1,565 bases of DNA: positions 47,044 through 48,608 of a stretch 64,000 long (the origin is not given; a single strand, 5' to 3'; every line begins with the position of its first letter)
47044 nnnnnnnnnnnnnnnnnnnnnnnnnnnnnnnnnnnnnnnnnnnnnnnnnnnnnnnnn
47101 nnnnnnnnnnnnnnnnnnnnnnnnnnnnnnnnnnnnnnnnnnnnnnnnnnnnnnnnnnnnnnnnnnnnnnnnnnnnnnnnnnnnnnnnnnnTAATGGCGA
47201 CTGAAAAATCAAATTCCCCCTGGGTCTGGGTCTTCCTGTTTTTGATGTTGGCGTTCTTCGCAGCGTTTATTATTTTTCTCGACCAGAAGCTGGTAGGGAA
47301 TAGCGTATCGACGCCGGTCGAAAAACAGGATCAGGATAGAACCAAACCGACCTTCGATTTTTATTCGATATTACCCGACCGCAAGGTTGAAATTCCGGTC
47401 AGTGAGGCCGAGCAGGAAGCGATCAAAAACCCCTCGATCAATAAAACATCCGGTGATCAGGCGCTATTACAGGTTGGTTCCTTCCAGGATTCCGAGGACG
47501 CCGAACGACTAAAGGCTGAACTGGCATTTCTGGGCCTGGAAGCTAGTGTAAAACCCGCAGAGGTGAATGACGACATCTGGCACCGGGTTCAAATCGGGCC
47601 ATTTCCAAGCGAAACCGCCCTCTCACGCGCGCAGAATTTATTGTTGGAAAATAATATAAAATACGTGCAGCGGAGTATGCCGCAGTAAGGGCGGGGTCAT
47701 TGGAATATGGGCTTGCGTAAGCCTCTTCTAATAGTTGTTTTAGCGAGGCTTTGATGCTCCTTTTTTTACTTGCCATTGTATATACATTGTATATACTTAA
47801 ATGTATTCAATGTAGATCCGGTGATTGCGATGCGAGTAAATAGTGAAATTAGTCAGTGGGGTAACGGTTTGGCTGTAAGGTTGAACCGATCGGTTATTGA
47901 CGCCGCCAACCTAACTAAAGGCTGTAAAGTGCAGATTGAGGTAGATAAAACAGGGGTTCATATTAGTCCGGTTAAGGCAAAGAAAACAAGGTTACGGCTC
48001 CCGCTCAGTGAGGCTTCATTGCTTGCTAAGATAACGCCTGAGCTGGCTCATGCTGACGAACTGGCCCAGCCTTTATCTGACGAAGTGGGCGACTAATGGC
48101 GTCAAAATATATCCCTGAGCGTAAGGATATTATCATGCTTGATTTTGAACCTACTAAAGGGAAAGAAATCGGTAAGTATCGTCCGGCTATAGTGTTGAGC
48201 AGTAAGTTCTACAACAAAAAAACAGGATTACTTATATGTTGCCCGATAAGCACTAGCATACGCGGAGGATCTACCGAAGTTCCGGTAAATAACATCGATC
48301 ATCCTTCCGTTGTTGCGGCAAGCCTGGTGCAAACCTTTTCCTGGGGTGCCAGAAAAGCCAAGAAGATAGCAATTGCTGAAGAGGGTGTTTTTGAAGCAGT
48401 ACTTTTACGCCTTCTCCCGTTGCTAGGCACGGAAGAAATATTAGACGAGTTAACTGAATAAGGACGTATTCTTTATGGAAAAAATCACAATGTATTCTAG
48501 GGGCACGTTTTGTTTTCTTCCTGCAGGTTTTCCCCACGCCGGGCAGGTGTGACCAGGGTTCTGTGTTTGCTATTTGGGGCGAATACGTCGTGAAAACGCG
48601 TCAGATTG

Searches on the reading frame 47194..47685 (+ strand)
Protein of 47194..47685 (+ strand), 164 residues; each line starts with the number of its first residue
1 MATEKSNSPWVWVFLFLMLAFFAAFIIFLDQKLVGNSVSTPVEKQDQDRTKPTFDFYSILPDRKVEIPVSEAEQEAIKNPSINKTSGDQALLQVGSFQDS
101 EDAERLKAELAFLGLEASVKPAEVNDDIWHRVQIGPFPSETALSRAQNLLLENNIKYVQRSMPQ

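Call 23: search_protein_families(library=ncbifam, proteins=[window:47194-47685:+], max_evalue=0.00001)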
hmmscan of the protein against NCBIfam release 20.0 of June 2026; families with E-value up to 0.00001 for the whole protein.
window:47194-47685:+ (164 aa): 2 families
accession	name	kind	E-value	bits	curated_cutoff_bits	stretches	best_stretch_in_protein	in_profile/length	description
TIGR02223.1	ftsN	equivalog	2.3e-14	53.7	107.65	1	46-148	188-285/299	cell division protein FtsN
NF008179.0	PRK10927.1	equivalog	3e-06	26.9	525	1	66-138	226-292/319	cell division protein FtsN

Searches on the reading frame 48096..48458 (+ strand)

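Call 23: search_protein_families(library=ncbifam, proteins=[window:48096-48458:+], max_evalue=0.00001)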
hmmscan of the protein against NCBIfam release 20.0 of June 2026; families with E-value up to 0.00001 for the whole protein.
window:48096-48458:+ (121 aa): 2 families
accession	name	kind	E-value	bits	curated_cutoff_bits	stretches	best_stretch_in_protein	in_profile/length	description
NF007386.0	PRK09907.1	equivalog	1.4e-27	95.9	120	1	1-106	1-106/111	endoribonuclease MazF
NF007320.0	PRK09812.1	equivalog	9.9e-13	48.2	129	1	6-107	6-112/116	type II toxin-antitoxin system ChpB family toxin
